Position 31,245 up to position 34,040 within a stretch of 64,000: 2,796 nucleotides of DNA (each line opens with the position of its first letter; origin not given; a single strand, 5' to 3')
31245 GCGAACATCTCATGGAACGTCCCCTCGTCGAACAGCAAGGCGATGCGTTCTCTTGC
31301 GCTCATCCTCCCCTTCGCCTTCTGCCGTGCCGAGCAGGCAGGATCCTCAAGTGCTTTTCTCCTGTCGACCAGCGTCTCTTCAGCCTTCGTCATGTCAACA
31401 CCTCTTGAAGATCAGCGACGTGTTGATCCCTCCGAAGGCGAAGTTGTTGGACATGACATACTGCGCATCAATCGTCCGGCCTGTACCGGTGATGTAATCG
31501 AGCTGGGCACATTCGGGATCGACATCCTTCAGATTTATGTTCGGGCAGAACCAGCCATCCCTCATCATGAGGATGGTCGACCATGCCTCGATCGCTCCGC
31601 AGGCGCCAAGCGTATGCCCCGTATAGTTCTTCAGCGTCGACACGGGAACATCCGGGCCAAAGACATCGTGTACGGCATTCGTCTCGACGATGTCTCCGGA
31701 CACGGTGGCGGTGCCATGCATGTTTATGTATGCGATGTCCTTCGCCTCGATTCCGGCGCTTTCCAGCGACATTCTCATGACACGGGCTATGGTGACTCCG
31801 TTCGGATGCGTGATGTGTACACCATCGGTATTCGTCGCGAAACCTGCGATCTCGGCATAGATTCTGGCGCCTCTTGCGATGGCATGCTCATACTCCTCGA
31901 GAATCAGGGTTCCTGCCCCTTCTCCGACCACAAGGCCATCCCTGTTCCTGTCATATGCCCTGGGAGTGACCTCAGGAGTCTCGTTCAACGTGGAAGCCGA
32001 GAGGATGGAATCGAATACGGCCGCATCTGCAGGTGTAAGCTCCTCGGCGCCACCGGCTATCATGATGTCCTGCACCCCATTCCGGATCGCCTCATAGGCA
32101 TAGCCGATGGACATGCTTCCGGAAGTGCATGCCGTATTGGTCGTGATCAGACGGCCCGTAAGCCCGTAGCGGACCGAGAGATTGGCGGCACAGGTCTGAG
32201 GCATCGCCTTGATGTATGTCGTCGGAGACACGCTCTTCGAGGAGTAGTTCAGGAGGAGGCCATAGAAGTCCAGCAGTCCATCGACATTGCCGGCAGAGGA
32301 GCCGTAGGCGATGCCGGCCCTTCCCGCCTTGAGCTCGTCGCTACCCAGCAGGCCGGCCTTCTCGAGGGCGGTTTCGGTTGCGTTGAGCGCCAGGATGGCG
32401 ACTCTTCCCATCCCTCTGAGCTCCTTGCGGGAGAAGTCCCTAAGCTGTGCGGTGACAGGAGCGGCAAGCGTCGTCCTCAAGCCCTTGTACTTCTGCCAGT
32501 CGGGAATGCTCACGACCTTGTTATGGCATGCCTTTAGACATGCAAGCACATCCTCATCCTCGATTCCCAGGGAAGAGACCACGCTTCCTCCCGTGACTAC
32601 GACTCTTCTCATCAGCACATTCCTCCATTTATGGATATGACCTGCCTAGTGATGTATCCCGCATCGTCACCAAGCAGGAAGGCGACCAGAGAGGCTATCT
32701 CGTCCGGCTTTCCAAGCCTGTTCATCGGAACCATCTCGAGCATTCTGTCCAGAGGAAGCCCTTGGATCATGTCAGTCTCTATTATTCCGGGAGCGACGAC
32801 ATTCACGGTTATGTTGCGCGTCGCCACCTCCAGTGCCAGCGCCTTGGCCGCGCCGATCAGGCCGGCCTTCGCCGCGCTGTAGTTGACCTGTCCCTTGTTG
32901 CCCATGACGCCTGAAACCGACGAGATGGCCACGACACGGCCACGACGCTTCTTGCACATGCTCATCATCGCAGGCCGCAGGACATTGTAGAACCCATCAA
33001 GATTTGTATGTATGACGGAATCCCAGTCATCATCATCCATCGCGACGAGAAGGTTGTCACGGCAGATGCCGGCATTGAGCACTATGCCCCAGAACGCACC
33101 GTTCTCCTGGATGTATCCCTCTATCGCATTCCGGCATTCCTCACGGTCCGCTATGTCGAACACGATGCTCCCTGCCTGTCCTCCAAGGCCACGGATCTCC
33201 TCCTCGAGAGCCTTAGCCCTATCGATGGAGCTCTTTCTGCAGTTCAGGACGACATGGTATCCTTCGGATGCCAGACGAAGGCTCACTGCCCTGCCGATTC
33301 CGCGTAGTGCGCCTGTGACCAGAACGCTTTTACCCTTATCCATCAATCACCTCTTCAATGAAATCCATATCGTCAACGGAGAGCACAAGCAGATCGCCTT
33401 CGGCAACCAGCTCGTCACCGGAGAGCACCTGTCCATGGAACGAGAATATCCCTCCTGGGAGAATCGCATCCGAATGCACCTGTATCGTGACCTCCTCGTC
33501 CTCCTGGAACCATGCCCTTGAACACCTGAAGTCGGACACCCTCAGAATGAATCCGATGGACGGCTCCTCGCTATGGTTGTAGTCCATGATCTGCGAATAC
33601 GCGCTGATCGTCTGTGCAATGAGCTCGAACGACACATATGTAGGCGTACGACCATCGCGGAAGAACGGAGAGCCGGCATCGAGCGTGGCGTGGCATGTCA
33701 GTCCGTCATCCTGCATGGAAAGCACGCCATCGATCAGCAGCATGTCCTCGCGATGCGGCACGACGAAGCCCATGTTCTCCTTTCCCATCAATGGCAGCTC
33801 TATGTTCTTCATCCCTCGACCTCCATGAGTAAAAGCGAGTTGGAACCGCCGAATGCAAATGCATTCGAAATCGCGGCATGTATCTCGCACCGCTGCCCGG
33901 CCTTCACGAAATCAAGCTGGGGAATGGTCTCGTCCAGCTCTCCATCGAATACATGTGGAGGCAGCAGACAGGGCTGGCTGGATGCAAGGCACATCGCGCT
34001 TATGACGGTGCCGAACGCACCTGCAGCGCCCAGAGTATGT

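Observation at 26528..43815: Complete but rewired aryl-polyene-like PKS/lipid assembly line in a probable spirochaete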

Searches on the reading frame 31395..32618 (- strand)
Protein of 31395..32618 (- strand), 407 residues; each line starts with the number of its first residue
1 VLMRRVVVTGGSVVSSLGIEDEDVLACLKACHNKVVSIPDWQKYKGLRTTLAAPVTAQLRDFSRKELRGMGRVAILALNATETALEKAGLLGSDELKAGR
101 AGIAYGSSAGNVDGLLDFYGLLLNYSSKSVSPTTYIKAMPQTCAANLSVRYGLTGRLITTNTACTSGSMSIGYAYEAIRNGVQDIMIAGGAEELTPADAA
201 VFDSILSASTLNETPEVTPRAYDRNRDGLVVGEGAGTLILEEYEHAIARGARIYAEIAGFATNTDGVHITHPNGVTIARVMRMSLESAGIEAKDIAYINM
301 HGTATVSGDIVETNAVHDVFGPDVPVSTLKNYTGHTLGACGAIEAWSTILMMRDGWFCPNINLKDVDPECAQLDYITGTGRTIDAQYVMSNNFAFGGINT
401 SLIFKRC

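Call 4: search_protein_families(library=pfam, proteins=[window:31395-32618:-], max_evalue=0.01)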
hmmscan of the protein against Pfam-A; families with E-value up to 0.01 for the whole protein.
window:31395-32618:- (407 aa): 4 families
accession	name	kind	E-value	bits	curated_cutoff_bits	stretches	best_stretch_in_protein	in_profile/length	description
PF00109.32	ketoacyl-synt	-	1.5e-36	126.8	20.8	1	3-246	1-252/252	Beta-ketoacyl synthase, N-terminal domain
PF02801.28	Ketoacyl-synt_C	-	1.7e-29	102.7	20.8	1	254-363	1-118/119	Beta-ketoacyl synthase, C-terminal domain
PF00108.29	Thiolase_N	-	3.5e-07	30.3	26.4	1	141-204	60-125/260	Thiolase, N-terminal domain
PF18853.6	LPD37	-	0.0052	16.8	27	1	248-282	86-120/243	Large polyvalent protein associated domain 37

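Call 7: search_protein_families(library=ncbifam, proteins=[window:31395-32618:-], max_evalue=0.001)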
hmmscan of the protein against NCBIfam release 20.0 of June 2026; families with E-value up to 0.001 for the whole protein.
window:31395-32618:- (407 aa): 31 families (the best 25 are shown)
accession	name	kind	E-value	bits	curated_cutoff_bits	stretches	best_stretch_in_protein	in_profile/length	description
NF006587.0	PRK09116.1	equivalog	2.9e-177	589.5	470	1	3-406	1-406/408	beta-ketoacyl-ACP synthase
TIGR03150.1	fabF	equivalog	3.3e-105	352.1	493.75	1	4-405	1-407/407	beta-ketoacyl-ACP synthase II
NF005589.0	PRK07314.1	subfamily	3e-103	345.8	387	1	2-406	2-411/413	beta-ketoacyl-ACP synthase II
NF005935.0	PRK07967.1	equivalog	6.1e-92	308.6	630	1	3-406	1-403/406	beta-ketoacyl-ACP synthase I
NF004970.0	PRK06333.1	subfamily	2e-87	293.8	525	1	2-406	2-421/424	beta-ketoacyl-ACP synthase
NF006274.0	PRK08439.1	equivalog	1.9e-82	277.2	621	1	3-406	1-405/406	beta-ketoacyl-ACP synthase II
NF006434.0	PRK08722.1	equivalog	4.9e-74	249.7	759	1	2-406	2-413/414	beta-ketoacyl-ACP synthase II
NF005916.1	PRK07910.1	equivalog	3e-67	227.3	560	1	59-406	69-417/418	KasA/KasB family beta-ketoacyl-ACP synthase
NF005076.0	PRK06501.1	equivalog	4e-66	223.6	629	1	6-405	13-421/425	beta-ketoacyl-ACP synthase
NF006618.0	PRK09185.1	subfamily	3.6e-62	210.6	407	1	3-406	2-392/394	beta-ketoacyl-ACP synthase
NF005490.0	PRK07103.1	equivalog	2.5e-59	201.4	445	1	3-407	3-413/414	polyketide beta-ketoacyl:acyl carrier protein synthase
NF058662.1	cispenta_AmcF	equivalog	2.6e-59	201.1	325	1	6-405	2-368/369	cispentacin biosynthesis acyltransferase subunit AmcF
NF004618.0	PRK05952.1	equivalog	1.1e-47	162.8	455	1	75-405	59-381/384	beta-ketoacyl-ACP synthase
NF045894.1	PKS_plus_SDR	equivalog_domain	1.8e-36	125.3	1740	1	63-365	80-378/1515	type I polyketide synthase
NF040607.1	mycolic_Pks13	equivalog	4.4e-31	107.3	2100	1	63-367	178-479/1680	polyketide synthase Pks13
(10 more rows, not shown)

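Call 13: find_related_loci(query=window:31395-32618:-, collection=genome_contigs, flank=10000)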
Query window:31395-32618:- (407 aa) in genome_contigs; peptide patterns used: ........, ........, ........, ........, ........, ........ (x = any residue, [..] = any of these).
600 stretches matched a pattern (row limit reached: there are more); 539 encode a relative of the query (tblastn E <= 1e-3); the best 80 are kept; 80 distinct loci.
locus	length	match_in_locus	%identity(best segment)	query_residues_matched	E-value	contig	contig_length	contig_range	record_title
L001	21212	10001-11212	61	2-405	3e-168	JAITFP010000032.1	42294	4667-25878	MAG: Candidatus Fibrimonadaceae bacterium isolate Nx346_bin46 k119_9274, whole genome shotgun sequence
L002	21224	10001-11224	56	1-406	2e-151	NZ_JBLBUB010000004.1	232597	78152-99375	Microbulbifer sp. 2304DJ12-6 2304DJ12-6_4, whole genome shotgun sequence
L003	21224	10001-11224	56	1-406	3e-151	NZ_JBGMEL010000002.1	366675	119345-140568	Microbulbifer echini strain JCM 30400 Scaffold2, whole genome shotgun sequence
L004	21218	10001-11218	55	2-406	4e-148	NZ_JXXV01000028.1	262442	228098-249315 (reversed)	Vibrio galatheae strain S2757 contig0028, whole genome shotgun sequence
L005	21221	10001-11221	54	2-406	4e-147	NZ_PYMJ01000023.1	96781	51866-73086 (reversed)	Photobacterium frigidiphilum strain JCM 12947 CFSAN065507_23, whole genome shotgun sequence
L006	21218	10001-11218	55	3-406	5e-147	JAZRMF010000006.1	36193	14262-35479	MAG: Candidatus Enterousia sp. isolate T1900045428_YK20190119.MAGScoT_cleanbin_000014 SGB_7076_k141_401651, whole genome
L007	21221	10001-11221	54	2-406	1e-146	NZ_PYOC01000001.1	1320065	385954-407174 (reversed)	Photobacterium indicum strain ATCC 19614 CFSAN065445_1, whole genome shotgun sequence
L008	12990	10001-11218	53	2-406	1e-145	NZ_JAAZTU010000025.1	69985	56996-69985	Vibrio aestuarianus strain LMG 7909 NODE_25_length_69985_cov_52.326133, whole genome shotgun sequence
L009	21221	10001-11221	53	2-406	6e-146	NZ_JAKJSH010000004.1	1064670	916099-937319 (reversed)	Photobacterium kasasachensis strain JAMM1827 JAMM1827_scaffold_0, whole genome shotgun sequence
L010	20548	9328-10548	54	2-406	5e-145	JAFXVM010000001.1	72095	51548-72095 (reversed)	MAG: Alphaproteobacteria bacterium isolate RGIG6783 Sheep_Rumen-3__c73970, whole genome shotgun sequence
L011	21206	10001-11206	54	6-406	7e-145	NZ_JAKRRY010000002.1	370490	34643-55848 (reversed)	Vibrio qingdaonensis strain ZSDZ65 2, whole genome shotgun sequence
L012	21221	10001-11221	53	2-406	1e-144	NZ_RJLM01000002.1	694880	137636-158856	Photobacterium chitinilyticum strain BEI247 scaffold_1, whole genome shotgun sequence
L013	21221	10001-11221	55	2-406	3e-144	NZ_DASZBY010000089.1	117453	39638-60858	MAG: Aliidongia sp. isolate SMAG_U6428 k141_28420, whole genome shotgun sequence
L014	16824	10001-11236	51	2-406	7e-141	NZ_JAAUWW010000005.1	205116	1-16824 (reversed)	Vibrio sp. S17_S38 contig00005, whole genome shotgun sequence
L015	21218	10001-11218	54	2-406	3e-139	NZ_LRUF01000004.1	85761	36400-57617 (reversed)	Pseudoalteromonas arabiensis strain JCM 17292 PAARA_S4, whole genome shotgun sequence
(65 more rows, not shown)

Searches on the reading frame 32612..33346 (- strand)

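Call 4: search_protein_families(library=pfam, proteins=[window:32612-33346:-], max_evalue=0.01)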
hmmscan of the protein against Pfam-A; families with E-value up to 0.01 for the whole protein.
window:32612-33346:- (244 aa): 4 families
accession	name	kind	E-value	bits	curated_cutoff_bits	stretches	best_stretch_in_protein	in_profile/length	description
PF00106.31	adh_short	-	8.1e-53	179.3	26.6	1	6-196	1-189/195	short chain dehydrogenase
PF13561.12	adh_short_C2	-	2.2e-52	178.4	27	1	12-243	1-235/236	Enoyl-(Acyl carrier protein) reductase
PF08659.16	KR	-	1e-23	84.6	22.6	1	8-163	3-156/180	KR domain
PF01370.27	Epimerase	-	0.00082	19.3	20.9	1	8-153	1-124/240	NAD dependent epimerase/dehydratase family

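Call 7: search_protein_families(library=ncbifam, proteins=[window:32612-33346:-], max_evalue=0.001)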
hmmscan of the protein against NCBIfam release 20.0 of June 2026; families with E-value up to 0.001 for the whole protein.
window:32612-33346:- (244 aa): 228 families (the best 25 are shown)
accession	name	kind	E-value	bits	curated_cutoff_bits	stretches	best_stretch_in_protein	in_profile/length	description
NF004200.0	PRK05653.1-5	equivalog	2e-104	348.4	273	1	6-244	3-242/242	3-oxoacyl-ACP reductase FabG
TIGR01831.1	fabG_rel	equivalog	9.3e-101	336.2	338.85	1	8-243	1-238/239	3-ketoacyl-ACP reductase FabG2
NF053542.1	FlxB_rubin_SDR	equivalog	2e-85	286.3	340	1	6-243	1-239/239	flexirubin biosynthesis SDR family reductase FlxB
TIGR01830.1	3oxo_ACP_reduc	equivalog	1.9e-82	276.6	297.75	1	8-243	1-238/239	3-oxoacyl-[acyl-carrier-protein] reductase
NF009466.0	PRK12826.1-2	subfamily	1.1e-77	260.9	222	1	6-243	4-244/248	3-oxoacyl-ACP reductase FabG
NF004197.0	PRK05653.1-1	equivalog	2.6e-76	256.5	332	1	4-243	6-246/249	3-oxoacyl-ACP reductase FabG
TIGR01829.1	AcAcCoA_reduct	subfamily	2.1e-72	243.7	302.1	1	8-243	3-240/242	acetoacetyl-CoA reductase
NF009464.0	PRK12824.1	subfamily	2.5e-71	240.2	269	1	6-243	3-242/245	3-oxoacyl-ACP reductase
NF004199.0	PRK05653.1-4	equivalog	4.5e-71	239.3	301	1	4-243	4-245/247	3-oxoacyl-ACP reductase FabG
NF004198.0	PRK05653.1-3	equivalog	2.7e-68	230.1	296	1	3-243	5-246/248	3-oxoacyl-ACP reductase FabG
NF040605.2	mycolic_FabG1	exception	5.8e-58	196.5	420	1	6-243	2-229/233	3-oxoacyl-ACP reductase FabG1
NF009547.0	PRK12936.1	subfamily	1.4e-55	188.6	436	1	4-243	5-242/245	3-ketoacyl-(acyl-carrier-protein) reductase NodG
NF047420.2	EF_P_mod_YmfI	equivalog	3.2e-55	187.4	238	1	8-243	2-235/236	elongation factor P 5-aminopentanone reductase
NF009548.0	PRK12938.1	equivalog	2.8e-54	184.5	472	1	8-243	6-243/246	3-ketoacyl-ACP reductase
NF042966.1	AcAcCoAred_PhaB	equivalog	1.1e-53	182.3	436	1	6-241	9-236/240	acetoacetyl-CoA reductase PhaB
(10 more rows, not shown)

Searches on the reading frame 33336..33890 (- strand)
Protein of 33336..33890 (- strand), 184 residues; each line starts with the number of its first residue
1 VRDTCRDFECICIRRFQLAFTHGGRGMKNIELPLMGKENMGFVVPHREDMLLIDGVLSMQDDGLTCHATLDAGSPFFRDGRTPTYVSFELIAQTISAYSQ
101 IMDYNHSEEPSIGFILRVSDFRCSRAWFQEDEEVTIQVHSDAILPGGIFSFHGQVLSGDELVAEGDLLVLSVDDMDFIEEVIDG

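Call 4: search_protein_families(library=pfam, proteins=[window:33336-33890:-], max_evalue=0.01)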
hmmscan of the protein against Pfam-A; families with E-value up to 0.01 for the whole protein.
window:33336-33890:- (184 aa): 2 families
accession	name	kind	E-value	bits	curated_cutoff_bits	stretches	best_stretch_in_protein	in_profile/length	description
PF22817.2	ApeP-like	-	0.00014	21.9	27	1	42-128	9-99/158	ApeP dehydratase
PF07977.19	FabA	-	0.003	17.6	23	1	45-164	2-136/138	FabA-like domain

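Call 7: search_protein_families(library=ncbifam, proteins=[window:33336-33890:-], max_evalue=0.001)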
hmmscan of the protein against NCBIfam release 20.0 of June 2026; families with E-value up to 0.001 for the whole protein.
window:33336-33890:- (184 aa): 1 family
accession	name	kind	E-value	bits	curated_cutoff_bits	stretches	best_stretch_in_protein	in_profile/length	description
NF009667.0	PRK13188.1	equivalog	0.0003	19.6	465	1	33-170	319-458/464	bifunctional UDP-3-O-[3-hydroxymyristoyl] N-acetylglucosamine deacetylase/3-hydroxyacyl-ACP dehydratase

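Call 40: search_solved_structures(query=window:33336-33890:-, show_alignments=1, max_evalue=0.1)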
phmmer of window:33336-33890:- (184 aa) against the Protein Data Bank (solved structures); distinct sequences matched with E-value up to 0.1: 5.
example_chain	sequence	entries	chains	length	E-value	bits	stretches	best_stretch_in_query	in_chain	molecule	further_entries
6qsr_B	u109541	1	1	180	3e-06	30.5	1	43-162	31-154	Beta-hydroxyacyl-(Acyl-carrier-protein) dehydratase FabA/FabZ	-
8ayi_A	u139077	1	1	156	0.022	17.9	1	40-167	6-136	Beta-hydroxyacyl-(Acyl-carrier-protein) dehydratase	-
7qv0_A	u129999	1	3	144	0.027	17.6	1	40-164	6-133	Beta-hydroxyacyl-(Acyl-carrier-protein) dehydratase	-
8ayc_A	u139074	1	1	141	0.031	17.5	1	40-164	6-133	Beta-hydroxyacyl-(Acyl-carrier-protein) dehydratase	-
8ayb_A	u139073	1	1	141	0.035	17.3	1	40-164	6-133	Beta-hydroxyacyl-(Acyl-carrier-protein) dehydratase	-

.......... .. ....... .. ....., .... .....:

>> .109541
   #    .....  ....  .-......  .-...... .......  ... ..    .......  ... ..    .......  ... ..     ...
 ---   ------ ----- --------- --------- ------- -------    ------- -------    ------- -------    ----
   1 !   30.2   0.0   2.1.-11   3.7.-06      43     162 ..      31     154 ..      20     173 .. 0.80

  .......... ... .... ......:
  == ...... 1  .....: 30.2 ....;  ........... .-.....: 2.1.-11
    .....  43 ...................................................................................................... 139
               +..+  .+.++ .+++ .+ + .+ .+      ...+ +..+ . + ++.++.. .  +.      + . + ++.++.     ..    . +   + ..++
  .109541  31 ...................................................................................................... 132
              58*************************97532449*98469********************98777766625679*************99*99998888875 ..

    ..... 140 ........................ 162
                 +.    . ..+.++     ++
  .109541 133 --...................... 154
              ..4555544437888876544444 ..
